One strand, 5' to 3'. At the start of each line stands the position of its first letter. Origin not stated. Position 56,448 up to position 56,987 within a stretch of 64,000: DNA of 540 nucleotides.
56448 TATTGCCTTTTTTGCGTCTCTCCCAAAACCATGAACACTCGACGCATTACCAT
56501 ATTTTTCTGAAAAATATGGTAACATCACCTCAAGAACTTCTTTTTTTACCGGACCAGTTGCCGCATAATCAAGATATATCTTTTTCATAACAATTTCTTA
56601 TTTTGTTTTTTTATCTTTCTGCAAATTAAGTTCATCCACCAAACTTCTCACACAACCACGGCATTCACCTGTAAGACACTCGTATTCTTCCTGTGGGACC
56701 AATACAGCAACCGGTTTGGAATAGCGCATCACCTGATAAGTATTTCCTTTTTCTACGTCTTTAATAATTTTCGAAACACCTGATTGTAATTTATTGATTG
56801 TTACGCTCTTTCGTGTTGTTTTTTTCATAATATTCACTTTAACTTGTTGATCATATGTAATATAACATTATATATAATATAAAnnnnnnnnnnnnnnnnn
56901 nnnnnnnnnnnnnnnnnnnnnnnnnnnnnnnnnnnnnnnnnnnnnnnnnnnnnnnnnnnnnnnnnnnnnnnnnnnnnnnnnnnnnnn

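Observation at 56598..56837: Phd/YefM-fold protein with Cx4Cx2C motif immediately upstream of iscS: candidate Fe-S-sensing regulator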

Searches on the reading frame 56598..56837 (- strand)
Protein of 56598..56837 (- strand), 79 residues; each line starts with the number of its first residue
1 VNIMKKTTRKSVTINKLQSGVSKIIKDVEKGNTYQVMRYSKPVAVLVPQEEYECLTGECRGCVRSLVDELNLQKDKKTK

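Call 3: search_protein_families(library=pfam, proteins=[window:56598-56837:-], max_evalue=1)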
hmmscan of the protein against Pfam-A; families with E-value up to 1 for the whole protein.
window:56598-56837:- (79 aa): 2 families
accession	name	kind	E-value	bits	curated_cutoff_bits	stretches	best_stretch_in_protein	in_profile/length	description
PF02604.26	PhdYeFM_antitox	-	4.6e-06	26.8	29.8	1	10-55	2-48/74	Antitoxin Phd_YefM, type II toxin-antitoxin system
PF25080.1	zf_RING-like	-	0.028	14.8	27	1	53-73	20-40/48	RING zinc finger-like domain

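Call 4: search_protein_families(library=ncbifam, proteins=[window:56598-56837:-], max_evalue=1)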
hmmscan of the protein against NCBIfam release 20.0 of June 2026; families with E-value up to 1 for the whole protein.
window:56598-56837:- (79 aa): 3 families
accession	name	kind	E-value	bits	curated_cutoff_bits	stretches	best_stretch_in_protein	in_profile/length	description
TIGR01552.1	phd_fam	subfamily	0.0004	19.7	20.8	1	11-56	1-46/53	type II toxin-antitoxin system prevent-host-death family antitoxin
NF003334.0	PRK04342.1-3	equivalog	0.087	11.8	658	1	7-67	2-62/354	DNA topoisomerase IV subunit A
NF050811.1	RelB_ParD_antitoxin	subfamily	0.094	12.9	60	1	6-36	45-75/83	type II toxin-antitoxin system RelB/ParD family antitoxin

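Call 5: find_homologous_proteins(query=window:56601-56828:-, max_evalue=0.001)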
Query seq(76 aa) (76 aa): 14 proteins with E <= 0.001 among 15 candidates.
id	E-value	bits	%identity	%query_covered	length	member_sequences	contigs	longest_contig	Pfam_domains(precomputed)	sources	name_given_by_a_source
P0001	6.2e-42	157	100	100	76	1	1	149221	PF02604.27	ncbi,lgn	-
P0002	4.4e-29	117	80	93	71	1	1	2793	PF02604.27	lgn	-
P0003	3.8e-27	111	76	88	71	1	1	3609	PF02604.27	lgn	-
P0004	8.8e-27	109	78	88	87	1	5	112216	PF02604.27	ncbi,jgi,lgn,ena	-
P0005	4.9e-25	104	73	88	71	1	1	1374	PF02604.27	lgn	-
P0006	6.1e-24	101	68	100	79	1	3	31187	-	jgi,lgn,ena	jgi:prevent-host-death family protein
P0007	2.4e-22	95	61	97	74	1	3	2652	PF02604.27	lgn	-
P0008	3.2e-22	95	65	83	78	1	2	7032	PF02604.27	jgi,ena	-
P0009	1.3e-20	90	53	96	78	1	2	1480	PF02604.27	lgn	-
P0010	2.2e-20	89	55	88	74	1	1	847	PF02604.27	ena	-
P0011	2.5e-20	89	61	88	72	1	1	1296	PF02604.27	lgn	-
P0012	1.0e-19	87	60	88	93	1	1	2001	PF02604.27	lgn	-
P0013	1.2e-19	87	57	88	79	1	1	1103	PF02604.27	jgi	-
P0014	1.3e-18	84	60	79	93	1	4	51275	PF02604.27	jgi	-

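Call 9: find_encoding_contigs(protein=P0004, flank=6000, max_places=3)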
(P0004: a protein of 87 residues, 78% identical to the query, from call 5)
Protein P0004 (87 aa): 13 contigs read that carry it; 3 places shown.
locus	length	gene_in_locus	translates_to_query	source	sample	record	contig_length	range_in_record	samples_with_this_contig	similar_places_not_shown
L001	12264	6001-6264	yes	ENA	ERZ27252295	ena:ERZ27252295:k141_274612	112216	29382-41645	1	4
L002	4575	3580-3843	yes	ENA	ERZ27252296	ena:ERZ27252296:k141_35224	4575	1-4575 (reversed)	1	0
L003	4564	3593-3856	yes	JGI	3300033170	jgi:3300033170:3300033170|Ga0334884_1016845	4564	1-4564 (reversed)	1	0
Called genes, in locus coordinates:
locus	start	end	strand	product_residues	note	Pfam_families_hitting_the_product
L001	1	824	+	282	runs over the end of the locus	PF00398:RrnaAD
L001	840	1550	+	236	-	PF00590:TP_methylase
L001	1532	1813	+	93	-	PF00708:Acylphosphatase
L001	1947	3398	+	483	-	PF00133:tRNA-synt_1, PF01406:tRNA-synt_1e, PF09334:tRNA-synt_1g, PF08264:Anticodon_1 (faint), PF09334:tRNA-synt_1g, PF00133:tRNA-synt_1, PF01406:tRNA-synt_1e (weak), PF19303:Anticodon_3 (weak)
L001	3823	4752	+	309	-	PF01026:TatD_DNase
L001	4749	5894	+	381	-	PF09594:GT87 (weak)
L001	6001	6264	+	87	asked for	PF02604:PhdYeFM_antitox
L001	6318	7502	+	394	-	PF00266:Aminotran_5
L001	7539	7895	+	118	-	PF05635:23S_rRNA_IVP, PF22296:bAvd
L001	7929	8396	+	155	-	PF01592:NifU_N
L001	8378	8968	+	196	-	PF01712:dNK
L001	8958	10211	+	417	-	PF02568:ThiI (faint), PF03054:tRNA_Me_trans, PF20259:tRNA_Me_trans_M, PF20258:tRNA_Me_trans_C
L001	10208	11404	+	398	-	PF22694:CtpB_N-like, PF00595:PDZ, PF13180:PDZ_2, PF17820:PDZ_6, PF03572:Peptidase_S41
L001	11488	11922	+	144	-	PF01281:Ribosomal_L9_N (weak), PF03948:Ribosomal_L9_C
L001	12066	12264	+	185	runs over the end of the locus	PF04011:LemA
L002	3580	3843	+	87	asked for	PF02604:PhdYeFM_antitox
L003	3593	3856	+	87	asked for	PF02604:PhdYeFM_antitox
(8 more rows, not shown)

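Call 10: find_encoding_contigs(protein=P0006, flank=6000, max_places=2)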
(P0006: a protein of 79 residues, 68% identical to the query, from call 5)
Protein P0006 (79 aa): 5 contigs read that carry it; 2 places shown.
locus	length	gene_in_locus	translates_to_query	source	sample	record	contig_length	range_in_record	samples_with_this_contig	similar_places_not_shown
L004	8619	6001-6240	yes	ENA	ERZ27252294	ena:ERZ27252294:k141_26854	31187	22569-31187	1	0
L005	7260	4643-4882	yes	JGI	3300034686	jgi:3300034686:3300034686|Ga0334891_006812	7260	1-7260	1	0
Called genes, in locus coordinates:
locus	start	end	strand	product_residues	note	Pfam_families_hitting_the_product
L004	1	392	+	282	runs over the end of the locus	PF00398:RrnaAD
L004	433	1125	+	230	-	PF00590:TP_methylase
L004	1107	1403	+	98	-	PF00708:Acylphosphatase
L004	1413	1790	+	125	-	PF05635:23S_rRNA_IVP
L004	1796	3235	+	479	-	PF00133:tRNA-synt_1, PF01406:tRNA-synt_1e (weak), PF09334:tRNA-synt_1g, PF00133:tRNA-synt_1, PF01406:tRNA-synt_1e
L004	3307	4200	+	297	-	PF01026:TatD_DNase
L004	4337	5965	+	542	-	PF06418:CTP_synth_N, PF00117:GATase, PF07722:Peptidase_C26 (faint)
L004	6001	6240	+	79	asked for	-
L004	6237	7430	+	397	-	PF00266:Aminotran_5, PF01212:Beta_elim_lyase (weak)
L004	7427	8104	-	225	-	-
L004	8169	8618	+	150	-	?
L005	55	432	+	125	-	PF05635:23S_rRNA_IVP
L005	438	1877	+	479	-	PF00133:tRNA-synt_1, PF01406:tRNA-synt_1e (weak), PF09334:tRNA-synt_1g, PF00133:tRNA-synt_1, PF01406:tRNA-synt_1e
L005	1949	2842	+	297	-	PF01026:TatD_DNase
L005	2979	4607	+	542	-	PF06418:CTP_synth_N, PF00117:GATase, PF07722:Peptidase_C26 (faint)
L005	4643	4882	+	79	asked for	-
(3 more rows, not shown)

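Call 11: find_encoding_contigs(protein=P0014, flank=6000, max_places=2)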
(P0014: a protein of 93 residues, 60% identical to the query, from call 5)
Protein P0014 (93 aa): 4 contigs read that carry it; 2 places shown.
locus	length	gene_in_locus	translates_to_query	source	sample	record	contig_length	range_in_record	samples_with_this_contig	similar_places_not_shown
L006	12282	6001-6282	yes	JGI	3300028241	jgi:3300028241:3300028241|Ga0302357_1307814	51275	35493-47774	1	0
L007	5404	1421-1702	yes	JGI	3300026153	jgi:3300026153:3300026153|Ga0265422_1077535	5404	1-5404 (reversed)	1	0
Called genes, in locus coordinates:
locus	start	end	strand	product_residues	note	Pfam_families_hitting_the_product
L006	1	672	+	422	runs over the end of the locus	PF01566:Nramp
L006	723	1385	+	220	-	PF05239:PRC (faint)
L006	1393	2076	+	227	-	PF00590:TP_methylase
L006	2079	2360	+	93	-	PF00708:Acylphosphatase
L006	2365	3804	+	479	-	PF00133:tRNA-synt_1, PF01406:tRNA-synt_1e, PF09334:tRNA-synt_1g, PF00133:tRNA-synt_1, PF01406:tRNA-synt_1e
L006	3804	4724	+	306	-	PF01026:TatD_DNase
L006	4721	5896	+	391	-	-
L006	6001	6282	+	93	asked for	PF02604:PhdYeFM_antitox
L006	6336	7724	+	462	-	PF00266:Aminotran_5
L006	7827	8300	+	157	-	PF01592:NifU_N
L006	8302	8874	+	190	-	PF13238:AAA_18 (faint)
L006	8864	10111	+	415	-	PF01507:PAPS_reduct (faint), PF02540:NAD_synthase (faint), PF03054:tRNA_Me_trans, PF20259:tRNA_Me_trans_M, PF20258:tRNA_Me_trans_C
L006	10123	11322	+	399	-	PF22694:CtpB_N-like, PF00595:PDZ, PF13180:PDZ_2, PF17820:PDZ_6, PF03572:Peptidase_S41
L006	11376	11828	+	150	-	PF01281:Ribosomal_L9_N, PF03948:Ribosomal_L9_C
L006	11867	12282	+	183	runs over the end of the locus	PF04011:LemA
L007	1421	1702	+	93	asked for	PF02604:PhdYeFM_antitox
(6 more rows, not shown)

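Call 12: find_related_loci(query=A1, collection=genome_contigs, flank=6000)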
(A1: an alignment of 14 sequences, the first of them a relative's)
Query A1 (76 aa) in genome_contigs; peptide patterns used: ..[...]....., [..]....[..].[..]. (x = any residue, [..] = any of these).
32 stretches matched a pattern; 5 encode a relative of the query (tblastn E <= 1e-3); 5 distinct loci.
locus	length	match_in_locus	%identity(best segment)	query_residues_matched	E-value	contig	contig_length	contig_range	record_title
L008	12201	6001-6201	78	1-67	1e-32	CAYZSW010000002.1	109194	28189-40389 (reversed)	MAG TPA_asm: uncultured Candidatus Saccharibacteria bacterium isolate SRP241326_co2_22 genome assembly, contig: NODE_296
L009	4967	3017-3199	62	7-67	3e-26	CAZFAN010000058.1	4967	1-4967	MAG TPA_asm: uncultured Candidatus Saccharibacteria bacterium isolate binchicken_co212_61 genome assembly, contig: NODE_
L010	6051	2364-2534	51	7-63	2e-17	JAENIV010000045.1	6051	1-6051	MAG: Candidatus Berkelbacteria bacterium isolate CoA_1_bin.50 scaffold_9265, whole genome shotgun sequence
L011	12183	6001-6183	43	3-63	7e-17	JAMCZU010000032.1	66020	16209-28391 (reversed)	MAG: Patescibacteria group bacterium isolate FK_Sedi_B_Bin.291 NODE_956_length_66020_cov_22.3467, whole genome shotgun s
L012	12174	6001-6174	45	7-63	2e-14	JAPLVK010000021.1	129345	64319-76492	MAG: Candidatus Berkelbacteria bacterium isolate LacPavin_0419_WC90_MAG_42_10 LacPavin_0419_WC90_scaffold_74262, whole g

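Call 23: search_protein_representatives(alignment_id=A1)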
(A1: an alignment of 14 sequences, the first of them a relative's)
Query: 14 sequences, 76 profile positions. Proteins with E-value up to 0.001 (for the whole library): 96; up to 1e-10: 12; up to 1e-30: 1. The best 96 are listed.
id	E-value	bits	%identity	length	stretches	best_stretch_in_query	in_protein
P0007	1.0e-34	133.9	-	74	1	1-74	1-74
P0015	5.9e-19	83.5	-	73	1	6-70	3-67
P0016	1.4e-18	82.3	-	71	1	7-75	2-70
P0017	2.9e-15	71.6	-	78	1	1-63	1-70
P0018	3.6e-15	71.3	-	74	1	7-71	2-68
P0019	4.1e-14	67.9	-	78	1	2-63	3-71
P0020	5.7e-14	67.5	-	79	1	7-74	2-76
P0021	1.3e-13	66.3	-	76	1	7-63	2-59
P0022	1.4e-13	66.2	-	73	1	1-67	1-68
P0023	3.4e-12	61.8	-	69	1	7-68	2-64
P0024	3.8e-12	61.6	-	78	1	2-60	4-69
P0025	3.0e-11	58.8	-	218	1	5-75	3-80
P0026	1.3e-10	56.7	-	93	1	3-71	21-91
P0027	4.5e-10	55.0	-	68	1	3-52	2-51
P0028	2.3e-09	52.7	-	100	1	5-52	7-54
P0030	1.4e-08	50.2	-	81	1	4-72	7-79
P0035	2.0e-07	46.5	-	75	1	5-70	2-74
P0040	2.9e-06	42.8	-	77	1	5-52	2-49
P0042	3.2e-06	42.6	-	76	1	5-55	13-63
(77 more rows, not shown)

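Call 28: find_related_loci(query=A3, collection=metagenome_contigs, flank=4000)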
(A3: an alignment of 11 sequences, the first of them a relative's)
Query A3 (76 aa) in metagenome_contigs; peptide patterns used: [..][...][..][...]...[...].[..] (x = any residue, [..] = any of these).
152 stretches matched a pattern; 85 encode a relative of the query (tblastn E <= 1e-3); the best 80 are kept; 80 distinct loci.
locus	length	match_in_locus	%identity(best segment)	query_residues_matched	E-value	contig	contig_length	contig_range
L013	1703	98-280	51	5-65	1e-19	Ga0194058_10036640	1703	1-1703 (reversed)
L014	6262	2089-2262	60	6-63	1e-19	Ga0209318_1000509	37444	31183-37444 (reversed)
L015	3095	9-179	53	7-63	4e-18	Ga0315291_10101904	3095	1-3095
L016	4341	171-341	53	7-63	4e-18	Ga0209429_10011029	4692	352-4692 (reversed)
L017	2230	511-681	53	7-63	5e-18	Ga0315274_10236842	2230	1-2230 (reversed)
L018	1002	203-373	53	7-63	1e-17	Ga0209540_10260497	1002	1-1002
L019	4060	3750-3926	49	5-63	4e-17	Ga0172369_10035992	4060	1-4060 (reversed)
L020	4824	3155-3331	49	5-63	4e-17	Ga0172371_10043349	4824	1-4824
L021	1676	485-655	51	7-63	3e-17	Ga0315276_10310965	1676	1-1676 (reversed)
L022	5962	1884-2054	53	7-63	5e-17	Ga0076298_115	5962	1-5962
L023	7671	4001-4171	53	7-63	5e-17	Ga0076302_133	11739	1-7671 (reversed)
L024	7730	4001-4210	46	1-63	6e-17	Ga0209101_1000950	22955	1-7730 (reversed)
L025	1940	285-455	49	7-63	7e-17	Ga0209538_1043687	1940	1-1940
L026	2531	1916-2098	49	5-65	8e-17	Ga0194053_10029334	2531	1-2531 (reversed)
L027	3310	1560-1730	49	7-63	7e-17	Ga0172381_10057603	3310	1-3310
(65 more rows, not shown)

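Call 38: predict_structure(alignment_id=A2)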
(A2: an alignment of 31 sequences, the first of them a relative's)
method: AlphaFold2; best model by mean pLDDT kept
length: 76 residues; sequences in the alignment: 31
mean_pLDDT: 87.2   pTM: 0.60
mean pLDDT of the five models: 87.2, 86.9, 86.2, 86.1, 83.9
residues with pLDDT >= 90: 40; 70-90: 31; 50-70: 4; < 50: 1
segments of 3 or more residues with pLDDT < 50: none
pLDDT, mean of each block of 10 residues (from residue 1): 80 96 95 95 91 74 86 77
secondary structure, 60 per line:
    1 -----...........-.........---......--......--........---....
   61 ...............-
elements in order: E6-10 H11-16 H18-26 E30-35 E38-43 H46-53 H57-75

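Call 40: search_solved_structures(query=A2, max_evalue=1, show_alignments=2)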
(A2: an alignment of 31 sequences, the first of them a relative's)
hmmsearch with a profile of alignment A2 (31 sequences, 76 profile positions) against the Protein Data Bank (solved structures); distinct sequences matched with E-value up to 1: 10.
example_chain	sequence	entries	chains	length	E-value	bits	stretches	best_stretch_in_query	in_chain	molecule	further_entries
3hs2_A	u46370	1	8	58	9.3e-05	25.1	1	6-55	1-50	Prevent host death protein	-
4zlx_A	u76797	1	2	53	0.00013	24.7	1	6-54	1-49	Antitoxin phd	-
3hry_A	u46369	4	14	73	0.00016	24.3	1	6-55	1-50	Prevent host death protein | Antitoxin phd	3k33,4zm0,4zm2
3kh2_E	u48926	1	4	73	0.00034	23.3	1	6-55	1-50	Prevent host death protein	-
6jqy_A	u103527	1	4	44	0.0013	21.4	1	6-44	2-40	Antitoxin VapB46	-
9g12_C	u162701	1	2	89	0.005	19.5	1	11-54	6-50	Antitoxin RelB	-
3dbo_A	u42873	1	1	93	0.025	17.3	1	7-46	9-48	Uncharacterized protein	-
2a6q_A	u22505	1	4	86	0.081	15.7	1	6-55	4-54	Antitoxin yefM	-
3h33_A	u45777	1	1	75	0.11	15.3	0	41-64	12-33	Cytochrome c7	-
2ew9_A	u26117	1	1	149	0.96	12.2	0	47-72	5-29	Copper-transporting ATPase 2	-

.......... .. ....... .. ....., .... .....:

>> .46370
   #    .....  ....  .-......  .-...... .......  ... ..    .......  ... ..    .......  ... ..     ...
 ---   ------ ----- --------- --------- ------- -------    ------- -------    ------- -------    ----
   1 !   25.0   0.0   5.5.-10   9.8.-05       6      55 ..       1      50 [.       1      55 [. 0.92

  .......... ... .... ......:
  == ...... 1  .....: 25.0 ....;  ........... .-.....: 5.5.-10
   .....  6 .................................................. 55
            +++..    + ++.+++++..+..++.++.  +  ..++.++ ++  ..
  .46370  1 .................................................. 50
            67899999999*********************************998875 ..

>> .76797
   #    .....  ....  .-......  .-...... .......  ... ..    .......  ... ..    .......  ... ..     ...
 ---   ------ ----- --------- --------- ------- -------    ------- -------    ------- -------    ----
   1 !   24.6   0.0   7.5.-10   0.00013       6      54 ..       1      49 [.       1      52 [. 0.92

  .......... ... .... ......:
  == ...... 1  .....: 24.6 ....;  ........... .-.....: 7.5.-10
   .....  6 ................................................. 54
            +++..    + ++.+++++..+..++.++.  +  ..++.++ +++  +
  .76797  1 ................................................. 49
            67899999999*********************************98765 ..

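Call 41: fold_search(model_id=the predicted structure, library=pdb)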
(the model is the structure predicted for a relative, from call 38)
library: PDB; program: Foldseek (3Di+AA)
matches with E <= 10: 236; with E <= 0.001: 1
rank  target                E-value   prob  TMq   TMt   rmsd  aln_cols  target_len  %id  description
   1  6jqy_D                9.0e-04  1.00  0.51  0.87   1.3        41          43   34  Crystal structure of N-terminal domain of VapB46 antitoxin from Mycobacterium tuberculosis (released 2020-04-08)
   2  6jqy_A                1.4e-03  1.00  0.51  0.84   1.2        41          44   34  Crystal structure of N-terminal domain of VapB46 antitoxin from Mycobacterium tuberculosis (released 2020-04-08)
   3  6jqy_B                1.7e-03  1.00  0.49  0.86   0.5        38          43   34  Crystal structure of N-terminal domain of VapB46 antitoxin from Mycobacterium tuberculosis (released 2020-04-08)
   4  3g5o_A                4.6e-03  1.00  0.58  0.49   7.8        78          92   17  The crystal structure of the toxin-antitoxin complex RelBE2 (Rv2865-2866) from Mycobacterium tuberculosis (released 2009-04-14)
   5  4zlx_A                5.3e-03  1.00  0.54  0.85   1.4        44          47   23  N-terminal DNA binding domain of the antitoxin Phd from phage P1 (released 2016-04-20)
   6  4zm2_B                6.5e-03  1.00  0.55  0.67   3.5        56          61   21  Antitoxin Phd from phage P1 in complex with its operator DNA inverted repeat in a monoclinic space group (released 2016-04-20)
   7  3kh2_E                6.5e-03  1.00  0.59  0.62   8.0        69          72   19  Crystal structure of the P1 bacteriophage Doc toxin (F68S) in complex with the Phd antitoxin (L17M/V39A). Northeast St (released 2010-08-18)
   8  3hs2_E                7.0e-03  1.00  0.57  0.79   1.6        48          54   21  Crystal structure of PHD truncated to residue 57 in an orthorhombic space group (released 2010-06-23)
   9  4zm2_D                7.4e-03  1.00  0.58  0.80   1.5        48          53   21  Antitoxin Phd from phage P1 in complex with its operator DNA inverted repeat in a monoclinic space group (released 2016-04-20)
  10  3hs2_G                8.0e-03  1.00  0.57  0.81   1.6        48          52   21  Crystal structure of PHD truncated to residue 57 in an orthorhombic space group (released 2010-06-23)
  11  3hs2_A                8.5e-03  1.00  0.57  0.76   3.0        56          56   18  Crystal structure of PHD truncated to residue 57 in an orthorhombic space group (released 2010-06-23)
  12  3k33_C                1.0e-02  1.00  0.59  0.61   8.6        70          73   20  Crystal structure of the Phd-Doc complex (released 2010-08-18)
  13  3hs2_C                1.3e-02  1.00  0.56  0.72   1.6        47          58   21  Crystal structure of PHD truncated to residue 57 in an orthorhombic space group (released 2010-06-23)
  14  2a6q_A                1.3e-02  1.00  0.54  0.49   6.4        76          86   21  Crystal structure of YefM-YoeB complex (released 2005-08-23)
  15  3hs2_F                1.7e-02  1.00  0.57  0.76   2.7        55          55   18  Crystal structure of PHD truncated to residue 57 in an orthorhombic space group (released 2010-06-23)
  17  4zm0_B                2.1e-02  1.00  0.57  0.74   1.6        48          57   21  Antitoxin Phd from phage P1 in complex with its operator DNA inverted repeat (released 2016-04-20)
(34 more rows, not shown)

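Call 44: find_encoding_contigs(protein=P0035, flank=4000, max_places=3)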
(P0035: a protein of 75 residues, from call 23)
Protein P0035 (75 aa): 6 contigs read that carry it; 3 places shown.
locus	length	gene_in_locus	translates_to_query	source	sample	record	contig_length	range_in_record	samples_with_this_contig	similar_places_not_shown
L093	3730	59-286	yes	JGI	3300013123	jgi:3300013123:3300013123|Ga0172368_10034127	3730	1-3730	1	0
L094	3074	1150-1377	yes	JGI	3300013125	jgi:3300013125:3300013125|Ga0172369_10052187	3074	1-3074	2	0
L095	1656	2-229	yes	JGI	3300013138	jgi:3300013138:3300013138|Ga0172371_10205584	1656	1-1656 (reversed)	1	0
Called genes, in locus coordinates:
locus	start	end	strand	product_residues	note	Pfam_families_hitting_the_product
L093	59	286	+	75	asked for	PF02604:PhdYeFM_antitox (weak)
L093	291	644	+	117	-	PF05635:23S_rRNA_IVP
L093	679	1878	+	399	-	PF00266:Aminotran_5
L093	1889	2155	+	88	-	-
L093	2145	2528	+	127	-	-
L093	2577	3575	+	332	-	PF26233:NicX, PF02073:Peptidase_M29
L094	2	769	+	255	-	?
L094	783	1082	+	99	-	PF04505:CD225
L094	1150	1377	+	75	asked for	PF02604:PhdYeFM_antitox (weak)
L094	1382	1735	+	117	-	PF05635:23S_rRNA_IVP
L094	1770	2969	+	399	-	PF00266:Aminotran_5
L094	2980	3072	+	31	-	?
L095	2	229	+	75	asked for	PF02604:PhdYeFM_antitox (weak)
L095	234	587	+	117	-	PF05635:23S_rRNA_IVP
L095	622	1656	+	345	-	?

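Call 45: find_encoding_contigs(protein=P0026, flank=4000, max_places=3)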
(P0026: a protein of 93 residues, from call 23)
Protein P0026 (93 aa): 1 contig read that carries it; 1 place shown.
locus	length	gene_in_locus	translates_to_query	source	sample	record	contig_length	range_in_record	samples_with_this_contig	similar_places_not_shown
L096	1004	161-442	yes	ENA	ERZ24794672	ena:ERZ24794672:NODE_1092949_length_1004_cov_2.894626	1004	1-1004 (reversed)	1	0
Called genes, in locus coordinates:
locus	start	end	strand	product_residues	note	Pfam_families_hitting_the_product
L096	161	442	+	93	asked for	PF02604:PhdYeFM_antitox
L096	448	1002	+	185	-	?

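Call 46: find_encoding_contigs(protein=P0042, flank=4000, max_places=2)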
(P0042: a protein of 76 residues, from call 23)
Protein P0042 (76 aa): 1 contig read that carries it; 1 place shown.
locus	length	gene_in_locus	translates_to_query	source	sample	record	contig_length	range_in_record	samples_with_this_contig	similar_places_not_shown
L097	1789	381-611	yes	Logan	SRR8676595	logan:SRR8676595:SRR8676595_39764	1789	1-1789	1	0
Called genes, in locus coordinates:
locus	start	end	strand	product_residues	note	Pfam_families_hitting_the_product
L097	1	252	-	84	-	?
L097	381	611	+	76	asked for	PF02604:PhdYeFM_antitox (weak)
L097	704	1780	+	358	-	PF00266:Aminotran_5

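Call 47: find_encoding_contigs(protein=P0030, flank=4000, max_places=2)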
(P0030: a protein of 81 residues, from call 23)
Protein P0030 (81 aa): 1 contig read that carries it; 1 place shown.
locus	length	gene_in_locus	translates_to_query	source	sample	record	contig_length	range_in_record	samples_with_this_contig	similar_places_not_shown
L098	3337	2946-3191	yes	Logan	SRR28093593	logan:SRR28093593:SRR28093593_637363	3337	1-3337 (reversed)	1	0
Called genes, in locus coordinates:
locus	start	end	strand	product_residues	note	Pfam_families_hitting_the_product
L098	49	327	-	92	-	PF01016:Ribosomal_L27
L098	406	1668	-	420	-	PF13649:Methyltransf_25 (faint), PF08241:Methyltransf_11 (faint), PF01555:N6_N4_Mtase (weak), PF01170:UPF0020, PF13847:Methyltransf_31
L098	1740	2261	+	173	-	-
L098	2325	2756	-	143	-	-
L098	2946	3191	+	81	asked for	PF02604:PhdYeFM_antitox (weak)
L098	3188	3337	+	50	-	?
